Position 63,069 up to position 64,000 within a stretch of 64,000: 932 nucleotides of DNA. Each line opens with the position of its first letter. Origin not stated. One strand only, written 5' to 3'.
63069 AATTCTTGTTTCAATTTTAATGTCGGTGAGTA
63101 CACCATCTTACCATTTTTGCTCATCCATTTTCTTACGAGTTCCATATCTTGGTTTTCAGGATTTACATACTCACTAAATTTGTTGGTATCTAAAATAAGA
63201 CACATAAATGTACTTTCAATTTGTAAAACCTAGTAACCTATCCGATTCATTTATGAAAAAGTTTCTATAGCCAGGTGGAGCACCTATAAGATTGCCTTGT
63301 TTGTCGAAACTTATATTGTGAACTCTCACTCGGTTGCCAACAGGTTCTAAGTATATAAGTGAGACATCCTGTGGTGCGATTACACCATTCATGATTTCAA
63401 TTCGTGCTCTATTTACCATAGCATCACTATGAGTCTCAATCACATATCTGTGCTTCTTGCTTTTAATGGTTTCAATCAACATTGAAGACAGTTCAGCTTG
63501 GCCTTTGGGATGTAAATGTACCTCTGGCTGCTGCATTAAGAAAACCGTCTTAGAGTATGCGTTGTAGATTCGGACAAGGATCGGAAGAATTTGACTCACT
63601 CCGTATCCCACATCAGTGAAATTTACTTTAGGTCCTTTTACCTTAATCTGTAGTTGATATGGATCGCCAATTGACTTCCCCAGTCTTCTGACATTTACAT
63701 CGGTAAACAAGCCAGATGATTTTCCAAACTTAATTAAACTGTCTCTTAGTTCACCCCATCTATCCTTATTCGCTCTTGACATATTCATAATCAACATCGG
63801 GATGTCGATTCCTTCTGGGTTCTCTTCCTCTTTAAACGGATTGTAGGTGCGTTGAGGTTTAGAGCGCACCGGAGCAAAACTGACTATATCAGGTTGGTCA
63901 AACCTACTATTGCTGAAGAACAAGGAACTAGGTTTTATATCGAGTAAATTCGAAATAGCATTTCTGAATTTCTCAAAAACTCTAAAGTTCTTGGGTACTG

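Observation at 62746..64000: Low-GC islet with ABC-type ATPase + PIN-like protein: candidate two-gene defense/abortive-infection or toxin-antitoxin-like system, truncated by the window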

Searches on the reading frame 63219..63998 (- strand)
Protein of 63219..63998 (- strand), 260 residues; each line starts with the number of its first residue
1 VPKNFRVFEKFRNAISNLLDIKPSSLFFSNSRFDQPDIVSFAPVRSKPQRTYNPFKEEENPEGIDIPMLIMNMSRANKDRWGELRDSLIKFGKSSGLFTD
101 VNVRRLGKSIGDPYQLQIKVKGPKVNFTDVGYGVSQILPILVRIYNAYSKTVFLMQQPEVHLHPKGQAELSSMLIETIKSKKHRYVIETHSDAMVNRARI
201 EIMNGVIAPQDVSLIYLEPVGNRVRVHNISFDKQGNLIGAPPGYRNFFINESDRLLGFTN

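Call 5: search_protein_families(library=pfam, proteins=[window:63219-63998:-], max_evalue=1)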
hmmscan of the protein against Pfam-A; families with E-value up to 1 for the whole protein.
window:63219-63998:- (260 aa): 2 families
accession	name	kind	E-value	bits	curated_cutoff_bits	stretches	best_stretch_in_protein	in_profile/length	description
PF13175.12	AAA_15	-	1.3e-12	48.5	32.1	1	111-195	291-374/374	AAA ATPase domain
PF13304.12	AAA_21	-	1e-08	36.1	27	1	122-195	230-303/304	AAA domain, putative AbiEii toxin, Type IV TA system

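Call 6: search_protein_families(library=padloc, proteins=[window:63219-63998:-], max_evalue=1)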
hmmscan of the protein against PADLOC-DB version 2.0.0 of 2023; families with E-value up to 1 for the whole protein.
window:63219-63998:- (260 aa): 84 families (the best 25 are shown)
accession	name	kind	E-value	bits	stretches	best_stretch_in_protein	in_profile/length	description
PDLC03878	NsnB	-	6.4e-29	99.8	1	112-256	197-343/345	-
PDLC04707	PDC-M55A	-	1.4e-28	98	1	121-244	270-398/421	-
PDLC04148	HEC-03B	-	2.4e-24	84.2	1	78-248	266-434/458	-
PDLC02979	AriA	-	4.9e-14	50.9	1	111-195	290-373/373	-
PDLC02980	AriA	-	5.2e-11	41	1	33-195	171-303/304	-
PDLC04179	HEC-01A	-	7.8e-09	33.1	1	61-196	275-406/459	-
PDLC04176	HEC-01A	-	8.6e-08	29.9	1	130-200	256-326/371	-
PDLC00082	GajA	-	1e-06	25.4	1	146-202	369-425/694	AAA ATPase domain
PDLC04244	PDC-M01A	-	3.4e-06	24.2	1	126-223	322-423/482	-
PDLC04164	AriA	-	1.2e-05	23.1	1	114-194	156-235/253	-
PDLC04177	HEC-01A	-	1.3e-05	22.4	1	114-197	260-342/393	-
PDLC02915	ATPase-Toprim_I-B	-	1.3e-05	22.3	1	147-197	253-301/623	-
PDLC02358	Old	-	1.6e-05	21.9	1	148-203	283-337/578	Old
PDLC00083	GajA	-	1.7e-05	21.5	1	147-201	291-345/639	AAA ATPase domain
PDLC04180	HEC-01A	-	3.7e-05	21.1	1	136-201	261-327/382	-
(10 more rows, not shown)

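Call 8: search_protein_families(library=ncbifam, proteins=[window:63219-63998:-], max_evalue=1)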
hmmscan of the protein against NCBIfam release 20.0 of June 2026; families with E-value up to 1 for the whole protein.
window:63219-63998:- (260 aa): 3 families
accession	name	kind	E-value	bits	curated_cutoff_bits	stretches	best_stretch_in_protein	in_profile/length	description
NF038234.1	retron_eff_Eco8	equivalog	0.0064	15.1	250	1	140-196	262-326/679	retron Eco8 family effector endonuclease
NF010155.0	PRK13634.1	equivalog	0.096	11.9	413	1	149-192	163-206/290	energy-coupling factor ABC transporter ATP-binding protein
TIGR04435.1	restrict_AAA_1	hypoth_equivalog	0.11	11.1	300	1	147-191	416-466/568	restriction system-associated AAA family ATPase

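Call 9: search_protein_families(library=phrogs, proteins=[window:63219-63998:-], max_evalue=1)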
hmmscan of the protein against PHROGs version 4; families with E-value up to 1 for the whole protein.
window:63219-63998:- (260 aa): 11 families
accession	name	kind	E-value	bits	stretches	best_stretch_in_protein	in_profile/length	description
phrog_21420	-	unknown function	2.2e-30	106.7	1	70-241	447-618/654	-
phrog_3940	-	unknown function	1.2e-06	28.6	1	111-232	207-331/537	-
phrog_9802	-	unknown function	0.00048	20.3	1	112-195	237-328/438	-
phrog_7507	-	unknown function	0.00062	20.2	1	124-204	380-459/483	-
phrog_14430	-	unknown function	0.0041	17.4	1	123-197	309-384/444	-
phrog_8066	-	unknown function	0.0097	15.8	1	137-195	370-429/522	-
phrog_10245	-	unknown function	0.013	16.9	1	146-246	15-106/107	-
phrog_13167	-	unknown function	0.023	14.6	1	147-203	335-390/477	-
phrog_19212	-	unknown function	0.063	12.8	1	122-176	331-386/550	-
phrog_4747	-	unknown function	0.086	12.9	1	148-200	332-384/610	-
phrog_35655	-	unknown function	0.29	12.1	1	120-132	13-25/38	-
